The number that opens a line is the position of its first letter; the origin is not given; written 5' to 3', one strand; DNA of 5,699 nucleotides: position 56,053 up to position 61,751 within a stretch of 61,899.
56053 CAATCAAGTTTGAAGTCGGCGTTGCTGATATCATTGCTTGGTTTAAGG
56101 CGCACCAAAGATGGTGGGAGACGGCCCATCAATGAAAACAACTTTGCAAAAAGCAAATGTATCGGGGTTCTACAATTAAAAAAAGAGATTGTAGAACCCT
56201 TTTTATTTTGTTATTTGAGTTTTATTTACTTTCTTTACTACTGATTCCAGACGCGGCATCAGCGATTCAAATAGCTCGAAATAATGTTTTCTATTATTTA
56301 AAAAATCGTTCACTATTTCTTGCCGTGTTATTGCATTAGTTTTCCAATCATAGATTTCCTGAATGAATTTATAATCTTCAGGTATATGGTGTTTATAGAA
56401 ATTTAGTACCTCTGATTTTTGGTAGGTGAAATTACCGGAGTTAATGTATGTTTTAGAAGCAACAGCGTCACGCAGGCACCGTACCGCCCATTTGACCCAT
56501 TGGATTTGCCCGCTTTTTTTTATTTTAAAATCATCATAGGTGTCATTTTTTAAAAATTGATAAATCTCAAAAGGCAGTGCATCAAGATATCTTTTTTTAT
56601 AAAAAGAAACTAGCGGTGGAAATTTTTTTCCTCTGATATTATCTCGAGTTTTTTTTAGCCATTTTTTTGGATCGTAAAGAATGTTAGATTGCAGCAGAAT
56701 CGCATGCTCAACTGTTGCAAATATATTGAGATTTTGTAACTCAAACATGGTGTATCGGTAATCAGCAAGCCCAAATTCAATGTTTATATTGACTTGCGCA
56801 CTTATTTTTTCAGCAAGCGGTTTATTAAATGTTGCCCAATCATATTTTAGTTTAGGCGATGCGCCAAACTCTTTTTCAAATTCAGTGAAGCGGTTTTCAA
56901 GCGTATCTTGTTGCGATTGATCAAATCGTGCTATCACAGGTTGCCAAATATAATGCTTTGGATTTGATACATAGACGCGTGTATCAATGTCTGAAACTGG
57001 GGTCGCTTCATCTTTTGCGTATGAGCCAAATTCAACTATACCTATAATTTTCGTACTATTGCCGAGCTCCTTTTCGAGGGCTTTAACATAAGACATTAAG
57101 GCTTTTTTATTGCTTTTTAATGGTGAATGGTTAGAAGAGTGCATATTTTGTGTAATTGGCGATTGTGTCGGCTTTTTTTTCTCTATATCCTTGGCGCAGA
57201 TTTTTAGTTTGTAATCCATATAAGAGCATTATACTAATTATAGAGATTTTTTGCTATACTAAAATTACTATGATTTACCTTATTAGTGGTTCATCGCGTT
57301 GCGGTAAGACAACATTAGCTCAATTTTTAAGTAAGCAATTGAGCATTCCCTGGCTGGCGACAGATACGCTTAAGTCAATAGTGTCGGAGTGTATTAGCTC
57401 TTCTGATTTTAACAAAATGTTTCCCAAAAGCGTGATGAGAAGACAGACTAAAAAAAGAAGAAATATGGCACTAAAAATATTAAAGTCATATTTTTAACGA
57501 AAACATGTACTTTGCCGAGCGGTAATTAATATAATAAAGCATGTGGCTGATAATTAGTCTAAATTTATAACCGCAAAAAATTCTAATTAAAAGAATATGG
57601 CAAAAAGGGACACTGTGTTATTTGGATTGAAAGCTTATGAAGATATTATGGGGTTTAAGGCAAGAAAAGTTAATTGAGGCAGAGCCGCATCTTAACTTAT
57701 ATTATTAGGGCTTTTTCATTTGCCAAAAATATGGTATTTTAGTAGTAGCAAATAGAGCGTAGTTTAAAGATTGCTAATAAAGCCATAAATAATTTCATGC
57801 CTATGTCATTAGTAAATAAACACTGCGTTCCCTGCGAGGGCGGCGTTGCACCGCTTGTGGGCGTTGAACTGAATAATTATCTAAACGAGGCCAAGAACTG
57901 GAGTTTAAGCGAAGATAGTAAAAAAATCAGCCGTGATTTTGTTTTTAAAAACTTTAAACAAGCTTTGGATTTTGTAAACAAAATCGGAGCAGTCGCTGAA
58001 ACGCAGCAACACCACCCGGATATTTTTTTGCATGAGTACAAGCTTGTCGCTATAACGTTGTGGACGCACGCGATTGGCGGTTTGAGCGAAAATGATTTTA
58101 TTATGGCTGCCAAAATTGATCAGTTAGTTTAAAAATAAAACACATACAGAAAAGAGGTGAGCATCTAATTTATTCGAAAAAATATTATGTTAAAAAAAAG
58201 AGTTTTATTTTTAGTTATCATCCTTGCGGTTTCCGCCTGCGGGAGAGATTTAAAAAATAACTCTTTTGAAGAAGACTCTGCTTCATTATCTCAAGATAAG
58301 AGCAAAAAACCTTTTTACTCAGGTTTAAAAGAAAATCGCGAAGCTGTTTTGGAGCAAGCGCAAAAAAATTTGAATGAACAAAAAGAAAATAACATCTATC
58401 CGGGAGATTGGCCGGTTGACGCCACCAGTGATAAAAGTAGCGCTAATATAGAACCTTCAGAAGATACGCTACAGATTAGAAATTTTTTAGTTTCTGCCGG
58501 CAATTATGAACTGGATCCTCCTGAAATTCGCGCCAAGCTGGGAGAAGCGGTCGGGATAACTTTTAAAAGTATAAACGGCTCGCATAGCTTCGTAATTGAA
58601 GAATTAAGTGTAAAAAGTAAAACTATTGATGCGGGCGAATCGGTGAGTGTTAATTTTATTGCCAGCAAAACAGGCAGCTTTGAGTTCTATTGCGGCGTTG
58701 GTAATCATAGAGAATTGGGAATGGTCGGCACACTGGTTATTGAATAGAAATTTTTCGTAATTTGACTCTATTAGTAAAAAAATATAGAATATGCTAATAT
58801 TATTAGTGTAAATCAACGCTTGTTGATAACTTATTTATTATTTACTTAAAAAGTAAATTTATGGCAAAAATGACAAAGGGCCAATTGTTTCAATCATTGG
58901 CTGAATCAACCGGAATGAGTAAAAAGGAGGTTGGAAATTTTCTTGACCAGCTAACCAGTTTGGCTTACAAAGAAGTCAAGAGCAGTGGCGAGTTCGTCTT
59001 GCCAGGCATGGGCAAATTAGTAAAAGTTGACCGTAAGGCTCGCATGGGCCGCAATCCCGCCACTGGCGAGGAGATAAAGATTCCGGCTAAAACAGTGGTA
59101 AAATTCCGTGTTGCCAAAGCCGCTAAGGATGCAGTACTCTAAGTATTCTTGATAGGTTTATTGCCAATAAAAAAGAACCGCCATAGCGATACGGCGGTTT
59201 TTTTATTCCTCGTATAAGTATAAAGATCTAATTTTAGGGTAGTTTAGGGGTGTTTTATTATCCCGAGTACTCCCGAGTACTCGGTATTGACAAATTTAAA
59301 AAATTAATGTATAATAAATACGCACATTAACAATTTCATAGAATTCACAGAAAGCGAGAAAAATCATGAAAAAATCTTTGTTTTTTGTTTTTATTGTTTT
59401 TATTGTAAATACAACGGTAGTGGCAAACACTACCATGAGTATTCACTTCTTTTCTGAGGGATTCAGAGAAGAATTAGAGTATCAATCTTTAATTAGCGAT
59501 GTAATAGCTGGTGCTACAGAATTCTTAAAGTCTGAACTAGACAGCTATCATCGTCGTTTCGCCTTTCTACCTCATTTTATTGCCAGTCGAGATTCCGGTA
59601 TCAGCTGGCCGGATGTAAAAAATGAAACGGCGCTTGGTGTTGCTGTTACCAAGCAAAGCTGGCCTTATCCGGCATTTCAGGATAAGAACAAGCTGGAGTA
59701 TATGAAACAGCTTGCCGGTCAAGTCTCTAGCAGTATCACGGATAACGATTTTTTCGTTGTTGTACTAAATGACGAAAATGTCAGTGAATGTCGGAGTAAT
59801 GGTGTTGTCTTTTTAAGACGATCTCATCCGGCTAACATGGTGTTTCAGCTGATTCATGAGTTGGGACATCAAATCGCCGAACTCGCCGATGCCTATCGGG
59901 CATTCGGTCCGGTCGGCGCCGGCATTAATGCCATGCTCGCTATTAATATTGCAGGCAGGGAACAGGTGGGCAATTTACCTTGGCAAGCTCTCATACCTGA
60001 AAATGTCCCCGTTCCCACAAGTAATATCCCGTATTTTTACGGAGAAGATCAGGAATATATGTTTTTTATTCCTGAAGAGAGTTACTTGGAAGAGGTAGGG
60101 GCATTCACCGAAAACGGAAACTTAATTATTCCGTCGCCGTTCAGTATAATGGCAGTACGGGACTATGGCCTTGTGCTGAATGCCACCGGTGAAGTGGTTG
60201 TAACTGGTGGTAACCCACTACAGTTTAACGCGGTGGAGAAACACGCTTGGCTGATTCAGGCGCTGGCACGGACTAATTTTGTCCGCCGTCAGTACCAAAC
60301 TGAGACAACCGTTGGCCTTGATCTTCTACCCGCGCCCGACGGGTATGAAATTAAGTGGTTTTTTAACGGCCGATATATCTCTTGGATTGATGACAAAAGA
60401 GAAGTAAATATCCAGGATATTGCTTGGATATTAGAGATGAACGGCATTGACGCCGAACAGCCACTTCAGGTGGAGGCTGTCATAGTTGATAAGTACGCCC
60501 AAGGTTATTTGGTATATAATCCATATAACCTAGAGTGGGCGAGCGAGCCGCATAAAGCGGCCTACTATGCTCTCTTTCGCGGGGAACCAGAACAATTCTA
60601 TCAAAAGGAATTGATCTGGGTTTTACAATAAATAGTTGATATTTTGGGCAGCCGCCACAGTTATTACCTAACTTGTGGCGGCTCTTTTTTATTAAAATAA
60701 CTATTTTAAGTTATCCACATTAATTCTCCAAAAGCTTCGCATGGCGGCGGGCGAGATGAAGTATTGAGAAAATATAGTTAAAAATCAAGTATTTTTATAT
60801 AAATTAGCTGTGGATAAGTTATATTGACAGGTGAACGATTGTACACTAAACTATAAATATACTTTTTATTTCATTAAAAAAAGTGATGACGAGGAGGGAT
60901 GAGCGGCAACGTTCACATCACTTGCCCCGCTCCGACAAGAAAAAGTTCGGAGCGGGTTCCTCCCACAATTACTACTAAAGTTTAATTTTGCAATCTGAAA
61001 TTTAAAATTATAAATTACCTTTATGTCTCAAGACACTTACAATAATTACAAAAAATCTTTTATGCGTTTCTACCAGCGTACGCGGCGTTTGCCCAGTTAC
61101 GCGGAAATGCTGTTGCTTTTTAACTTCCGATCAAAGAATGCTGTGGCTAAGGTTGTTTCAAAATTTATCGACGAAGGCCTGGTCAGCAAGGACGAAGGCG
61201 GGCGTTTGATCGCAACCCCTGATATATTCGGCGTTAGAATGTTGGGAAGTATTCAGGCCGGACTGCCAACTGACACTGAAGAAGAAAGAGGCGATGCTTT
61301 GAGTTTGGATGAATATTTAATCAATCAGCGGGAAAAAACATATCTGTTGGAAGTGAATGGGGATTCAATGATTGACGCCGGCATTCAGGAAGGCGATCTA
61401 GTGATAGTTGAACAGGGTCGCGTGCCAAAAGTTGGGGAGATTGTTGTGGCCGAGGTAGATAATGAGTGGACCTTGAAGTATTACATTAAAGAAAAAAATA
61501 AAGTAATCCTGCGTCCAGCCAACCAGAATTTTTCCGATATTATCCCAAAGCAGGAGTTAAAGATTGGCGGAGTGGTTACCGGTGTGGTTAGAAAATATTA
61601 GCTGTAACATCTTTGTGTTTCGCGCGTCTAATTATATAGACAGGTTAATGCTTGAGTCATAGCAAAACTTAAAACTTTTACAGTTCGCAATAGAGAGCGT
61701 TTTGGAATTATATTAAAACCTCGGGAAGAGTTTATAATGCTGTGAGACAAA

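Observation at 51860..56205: Candidate novel system: operator-controlled, SD-driven five-gene cassette (79-aa ORF, SAM methyltransferase, RmlA-like NTase, radical SAM enzyme, RmlB-like dehydratase)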

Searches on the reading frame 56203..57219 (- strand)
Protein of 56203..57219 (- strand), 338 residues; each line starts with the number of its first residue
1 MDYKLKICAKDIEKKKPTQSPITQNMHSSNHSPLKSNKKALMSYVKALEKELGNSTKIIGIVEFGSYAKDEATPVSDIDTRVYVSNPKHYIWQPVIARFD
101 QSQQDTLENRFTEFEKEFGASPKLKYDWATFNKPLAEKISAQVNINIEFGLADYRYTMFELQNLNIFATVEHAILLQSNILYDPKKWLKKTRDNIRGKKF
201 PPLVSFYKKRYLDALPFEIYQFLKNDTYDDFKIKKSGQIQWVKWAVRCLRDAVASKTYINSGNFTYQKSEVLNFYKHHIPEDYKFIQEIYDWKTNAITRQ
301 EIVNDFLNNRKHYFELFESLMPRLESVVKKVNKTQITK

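Call 20: search_protein_families(library=pfam, proteins=[window:56203-57219:-], max_evalue=0.001)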
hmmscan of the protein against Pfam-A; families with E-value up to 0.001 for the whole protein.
window:56203-57219:- (338 aa): 2 families
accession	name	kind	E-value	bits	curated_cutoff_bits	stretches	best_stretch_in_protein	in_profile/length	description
PF01909.29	NTP_transf_2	-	2.3e-07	31.5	21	1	48-105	4-48/93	Nucleotidyltransferase domain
PF18765.7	Polbeta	-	7.5e-06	26.5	26.9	1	48-88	3-43/93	Polymerase beta, Nucleotidyltransferase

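Call 21: search_protein_families(library=padloc, proteins=[window:56203-57219:-], max_evalue=0.01)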
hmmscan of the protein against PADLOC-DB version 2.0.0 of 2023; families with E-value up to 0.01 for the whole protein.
window:56203-57219:- (338 aa): 5 families
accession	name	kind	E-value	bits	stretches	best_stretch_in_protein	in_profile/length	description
PDLC04906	PDC-S09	-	3.9e-06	25.2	1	37-88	3-54/98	-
PDLC04903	PDC-S09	-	5.6e-05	21.4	1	45-87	11-55/108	-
PDLC04904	PDC-S09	-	0.00013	20.1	1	53-95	20-61/104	-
PDLC04902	PDC-S09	-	0.0013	17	1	53-93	16-56/97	-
PDLC04907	PDC-S09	-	0.0013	16.8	1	42-93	11-62/114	-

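Call 40: search_protein_families(library=ncbifam, proteins=[window:56203-57219:-], max_evalue=1e-10)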
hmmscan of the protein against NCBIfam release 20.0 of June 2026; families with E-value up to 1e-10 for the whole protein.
window:56203-57219:- (338 aa): 0 families

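Call 49: search_solved_structures(query=window:56203-57219:-, max_evalue=1)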
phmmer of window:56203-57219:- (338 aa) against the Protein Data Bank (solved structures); distinct sequences matched with E-value up to 1: 1.
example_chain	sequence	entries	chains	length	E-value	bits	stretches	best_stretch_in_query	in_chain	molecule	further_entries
6hiv_BN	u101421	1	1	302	0.58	12.7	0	15-120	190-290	mL80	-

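Call 64: find_homologous_proteins(query=window:56203-57219:-)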
Query window:56203-57219:- (338 aa): 54 proteins with E <= 0.001 among 840 candidates.
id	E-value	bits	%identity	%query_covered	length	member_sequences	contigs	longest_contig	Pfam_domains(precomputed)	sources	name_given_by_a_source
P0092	8.9e-197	671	100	88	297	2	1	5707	PF18765.8,PF01909.30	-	-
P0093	9.2e-136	471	66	91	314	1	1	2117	-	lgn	-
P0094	5.4e-97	343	50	91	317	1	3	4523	-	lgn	-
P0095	1.4e-96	342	52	91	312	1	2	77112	-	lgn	-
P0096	6.8e-94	333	48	91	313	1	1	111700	-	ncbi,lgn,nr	ncbi:MAG: hypothetical protein HY868_23355 [Chloroflexi bacterium]|nr:hypothetical protein [Chlorofl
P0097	2.8e-92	328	47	91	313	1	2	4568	-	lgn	-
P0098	5.4e-91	323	45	90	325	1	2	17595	-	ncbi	-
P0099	2.6e-90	321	47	89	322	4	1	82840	PF01909.30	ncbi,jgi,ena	ncbi:MAG: nucleotidyltransferase domain-containing protein [Candidatus Buchananbacteria bacterium]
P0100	5.9e-90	320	48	89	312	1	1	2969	PF01909.30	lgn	-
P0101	2.5e-89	318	49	90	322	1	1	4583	-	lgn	-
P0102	3.3e-89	318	44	96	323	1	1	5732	PF01909.30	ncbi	-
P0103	7.5e-88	313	47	89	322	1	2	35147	PF01909.30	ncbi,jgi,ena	ncbi:MAG: nucleotidyltransferase domain-containing protein [Patescibacteria group bacterium]|jgi:pre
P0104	1.4e-87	312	47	90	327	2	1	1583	-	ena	-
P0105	3.3e-87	311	48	89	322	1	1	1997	PF01909.30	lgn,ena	-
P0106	7.3e-87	310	46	90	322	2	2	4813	-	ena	-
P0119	1.4e-81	293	44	91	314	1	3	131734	-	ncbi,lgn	-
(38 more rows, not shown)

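Call 65: find_encoding_contigs(protein=P0096, flank=7000, max_places=1)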
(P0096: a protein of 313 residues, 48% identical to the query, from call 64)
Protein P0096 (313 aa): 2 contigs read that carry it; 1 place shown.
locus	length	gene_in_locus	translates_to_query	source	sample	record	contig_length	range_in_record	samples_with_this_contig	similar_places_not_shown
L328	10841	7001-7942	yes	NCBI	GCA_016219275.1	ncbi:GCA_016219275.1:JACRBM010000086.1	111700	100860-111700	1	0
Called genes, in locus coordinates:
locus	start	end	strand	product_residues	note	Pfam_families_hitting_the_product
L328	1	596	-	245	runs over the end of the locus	PF03009:GDPD, PF13653:GDPD_2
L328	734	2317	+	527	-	PF03023:MurJ, PF13440:Polysacc_synt_3 (weak)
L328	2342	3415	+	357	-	PF03462:PCRF, PF00472:RF-1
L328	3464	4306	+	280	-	PF17827:PrmC_N, PF05175:MTS, PF06325:PrmA, PF13679:Methyltransf_32 (weak), PF08241:Methyltransf_11, PF08242:Methyltransf_12, PF13649:Methyltransf_25, PF13847:Methyltransf_31, +1 more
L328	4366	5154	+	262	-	PF00702:Hydrolase (faint), PF08282:Hydrolase_3, PF12710:HAD (weak), PF05116:S6PP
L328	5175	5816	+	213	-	PF01300:Sua5_yciO_yrdC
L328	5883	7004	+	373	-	PF13439:Glyco_transf_4, PF13579:Glyco_trans_4_4 (weak), PF20706:GT4-conflict, PF00534:Glycos_transf_1, PF13692:Glyco_trans_1_4, PF13524:Glyco_trans_1_2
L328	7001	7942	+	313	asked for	-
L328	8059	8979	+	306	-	-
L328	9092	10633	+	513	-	PF00082:Peptidase_S8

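Call 66: find_encoding_contigs(protein=P0099, flank=7000, max_places=1)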
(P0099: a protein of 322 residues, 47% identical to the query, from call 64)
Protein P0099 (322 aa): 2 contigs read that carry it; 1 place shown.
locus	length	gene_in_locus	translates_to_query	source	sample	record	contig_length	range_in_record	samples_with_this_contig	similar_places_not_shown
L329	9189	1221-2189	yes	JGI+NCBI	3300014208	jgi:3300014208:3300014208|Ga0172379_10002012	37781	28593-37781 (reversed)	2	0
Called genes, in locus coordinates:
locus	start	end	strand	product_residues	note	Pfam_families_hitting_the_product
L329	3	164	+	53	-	?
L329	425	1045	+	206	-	PF01810:LysE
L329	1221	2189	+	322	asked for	PF01909:NTP_transf_2 (weak)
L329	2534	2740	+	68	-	-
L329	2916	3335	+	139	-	-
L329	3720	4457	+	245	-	-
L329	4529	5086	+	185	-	PF13875:DUF4202, PF01966:HD (weak)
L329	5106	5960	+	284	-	-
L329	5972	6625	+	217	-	PF01966:HD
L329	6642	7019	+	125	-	PF24709:DUF7670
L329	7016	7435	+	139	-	PF00814:TsaD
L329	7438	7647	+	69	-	-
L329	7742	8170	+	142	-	PF02381:MraZ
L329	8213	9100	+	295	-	PF01795:Methyltransf_5, PF13847:Methyltransf_31 (faint)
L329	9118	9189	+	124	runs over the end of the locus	-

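Call 67: find_encoding_contigs(protein=P0119, flank=7000, max_places=1)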
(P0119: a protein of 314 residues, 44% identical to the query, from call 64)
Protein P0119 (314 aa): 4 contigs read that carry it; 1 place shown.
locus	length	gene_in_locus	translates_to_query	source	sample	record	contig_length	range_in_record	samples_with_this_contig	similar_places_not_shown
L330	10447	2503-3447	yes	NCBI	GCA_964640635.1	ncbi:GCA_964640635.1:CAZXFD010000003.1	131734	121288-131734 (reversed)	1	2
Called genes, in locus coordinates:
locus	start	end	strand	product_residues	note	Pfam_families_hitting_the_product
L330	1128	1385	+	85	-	PF01541:GIY-YIG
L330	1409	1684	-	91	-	-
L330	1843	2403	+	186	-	PF08433:KTI12 (weak), PF13671:AAA_33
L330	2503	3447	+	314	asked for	-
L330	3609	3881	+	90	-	PF00216:Bac_DNA_binding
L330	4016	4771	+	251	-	PF05175:MTS, PF06325:PrmA, PF13489:Methyltransf_23, PF07021:MetW, PF13847:Methyltransf_31, PF08241:Methyltransf_11, PF08242:Methyltransf_12, PF13649:Methyltransf_25, +1 more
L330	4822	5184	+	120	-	PF01258:zf-dskA_traR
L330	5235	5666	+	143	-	PF01252:Peptidase_A8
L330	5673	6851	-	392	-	-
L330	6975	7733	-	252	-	PF01978:TrmB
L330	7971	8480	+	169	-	-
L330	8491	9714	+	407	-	-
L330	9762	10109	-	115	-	PF02021:UPF0102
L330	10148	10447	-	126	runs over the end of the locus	PF05635:23S_rRNA_IVP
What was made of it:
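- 56203..57219 (-): Pol-beta-type nucleotidyltransferase (NTP_transf_2). It is a native neighbour and only a possible, unproven functional partner of the module. In three other genomes the family is not next to the module (calls 65-67).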

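Call 109: search_protein_families(library=pfam, alignment_id=A5, max_evalue=1)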
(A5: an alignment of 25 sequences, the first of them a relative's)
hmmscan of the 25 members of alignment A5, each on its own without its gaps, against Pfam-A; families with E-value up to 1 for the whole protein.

A. member 1, P0092 (297 aa): 2 families
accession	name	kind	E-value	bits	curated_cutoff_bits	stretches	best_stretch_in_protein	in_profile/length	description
PF01909.29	NTP_transf_2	-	1.9e-07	31.8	21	1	7-64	4-48/93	Nucleotidyltransferase domain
PF18765.7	Polbeta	-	5.7e-06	26.9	26.9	1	7-47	3-43/93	Polymerase beta, Nucleotidyltransferase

B. families by the number of members that match (of 25 scanned): 18 families
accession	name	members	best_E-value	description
PF01909.29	NTP_transf_2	25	1.9e-07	Nucleotidyltransferase domain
PF18765.7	Polbeta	25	4.7e-06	Polymerase beta, Nucleotidyltransferase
PF22600.2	MTPAP-like_central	7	0.00017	Poly(A) RNA polymerase, mitochondrial-like, central palm domain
PF03445.19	DUF294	2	0.052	Putative nucleotidyltransferase DUF294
PF22161.1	Mre11_C_bact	2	0.06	Mre11 C-terminal domain, bacteria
PF10393.14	Matrilin_ccoil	2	0.083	Trimeric coiled-coil oligomerisation domain of matrilin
PF06022.16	Cir_Bir_Yir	1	1.9e-05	Plasmodium variant antigen protein Cir/Yir/Bir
PF04769.18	MATalpha_HMGbox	1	0.0038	Mating-type protein MAT alpha 1 HMG-box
PF10127.15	RlaP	1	0.018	RNA repair pathway DNA polymerase beta family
PF12153.13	CAP18_C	1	0.026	LPS binding domain of CAP18 (C terminal)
PF21082.3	MS_channel_3rd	1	0.032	Mechanosensitive ion channel MscS, C-terminal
PF10180.14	WKF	1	0.064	WKF domain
PF01941.24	AdoMet_Synthase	1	0.12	S-adenosylmethionine synthetase (AdoMet synthetase)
PF12174.13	RST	1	0.13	RCD1-SRO-TAF4 (RST) plant domain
PF17466.7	NinD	1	0.19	Family of unknown function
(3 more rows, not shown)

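Call 110: search_solved_structures(query=A5, max_evalue=1)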
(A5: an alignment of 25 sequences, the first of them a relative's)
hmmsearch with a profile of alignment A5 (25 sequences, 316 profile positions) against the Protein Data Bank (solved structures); distinct sequences matched with E-value up to 1: 3.
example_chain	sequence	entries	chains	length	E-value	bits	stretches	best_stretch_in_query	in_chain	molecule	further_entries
9xbd_E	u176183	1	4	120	0.00069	22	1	9-76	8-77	Nucleotidyltransferase domain-containing protein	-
4ebj_A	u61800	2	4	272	0.056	15.7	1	20-67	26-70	Aminoglycoside nucleotidyltransferase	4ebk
3jyy_A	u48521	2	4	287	0.13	14.5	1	19-64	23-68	Lincosamide nucleotidyltransferase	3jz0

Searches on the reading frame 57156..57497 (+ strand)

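Call 114: search_protein_families(library=pfam, proteins=[window:57156-57497:+], max_evalue=0.001)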
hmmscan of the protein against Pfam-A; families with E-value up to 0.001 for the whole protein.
window:57156-57497:+ (113 aa): 3 families
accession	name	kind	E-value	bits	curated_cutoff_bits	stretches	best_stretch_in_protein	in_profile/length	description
PF03215.21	Rad17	-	0.00053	20.4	23.8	1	39-89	46-96/186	Rad17 P-loop domain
PF07931.18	CPT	-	0.00065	20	22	1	39-74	2-39/172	Chloramphenicol phosphotransferase-like protein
PF13238.12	AAA_18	-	0.00075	20.4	29.4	1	42-96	2-53/128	AAA domain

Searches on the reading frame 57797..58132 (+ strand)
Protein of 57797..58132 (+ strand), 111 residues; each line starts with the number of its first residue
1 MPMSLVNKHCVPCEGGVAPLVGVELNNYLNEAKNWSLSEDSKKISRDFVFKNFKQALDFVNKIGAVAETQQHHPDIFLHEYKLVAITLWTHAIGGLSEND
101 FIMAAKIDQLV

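Call 20: search_protein_families(library=pfam, proteins=[window:57797-58132:+], max_evalue=0.001)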
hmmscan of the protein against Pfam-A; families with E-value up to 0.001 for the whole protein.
window:57797-58132:+ (111 aa): 1 family
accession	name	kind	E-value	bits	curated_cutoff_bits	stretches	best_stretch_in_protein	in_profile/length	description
PF01329.24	Pterin_4a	-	3.6e-31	107.6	26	1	23-110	6-91/91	Pterin 4 alpha carbinolamine dehydratase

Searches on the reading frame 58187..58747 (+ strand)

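Call 20: search_protein_families(library=pfam, proteins=[window:58187-58747:+], max_evalue=0.001)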
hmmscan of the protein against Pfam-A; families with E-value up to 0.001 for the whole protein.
window:58187-58747:+ (186 aa): 2 families
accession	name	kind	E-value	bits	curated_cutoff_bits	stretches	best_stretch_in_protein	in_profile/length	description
PF13473.12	Cupredoxin_1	-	5.7e-07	29.9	27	1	98-174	21-97/104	Cupredoxin-like domain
PF00127.26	Copper-bind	-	8e-05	23.4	21.2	1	141-186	59-99/99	Copper binding proteins, plastocyanin/azurin family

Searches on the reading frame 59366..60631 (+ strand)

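Call 20: search_protein_families(library=pfam, proteins=[window:59366-60631:+], max_evalue=0.001)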
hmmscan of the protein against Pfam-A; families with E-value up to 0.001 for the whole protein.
window:59366-60631:+ (421 aa): 1 family
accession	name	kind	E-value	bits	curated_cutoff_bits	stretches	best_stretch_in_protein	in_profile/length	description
PF09471.16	Peptidase_M64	-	0.00099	18.8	26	0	57-218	46-205/302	IgA Peptidase M64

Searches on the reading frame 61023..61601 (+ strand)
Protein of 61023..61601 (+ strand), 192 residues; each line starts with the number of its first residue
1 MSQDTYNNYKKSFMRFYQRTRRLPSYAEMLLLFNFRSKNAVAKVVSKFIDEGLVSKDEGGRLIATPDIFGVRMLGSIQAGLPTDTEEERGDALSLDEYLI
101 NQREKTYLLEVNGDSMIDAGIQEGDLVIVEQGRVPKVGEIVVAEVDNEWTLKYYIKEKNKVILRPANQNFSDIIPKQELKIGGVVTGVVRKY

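Call 20: search_protein_families(library=pfam, proteins=[window:61023-61601:+], max_evalue=0.001)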
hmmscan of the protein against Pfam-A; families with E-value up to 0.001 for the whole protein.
window:61023-61601:+ (192 aa): 1 family
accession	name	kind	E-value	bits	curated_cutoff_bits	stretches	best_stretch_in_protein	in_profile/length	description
PF00717.28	Peptidase_S24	-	4.3e-27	94.6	23.3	1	74-185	3-115/116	Peptidase S24-like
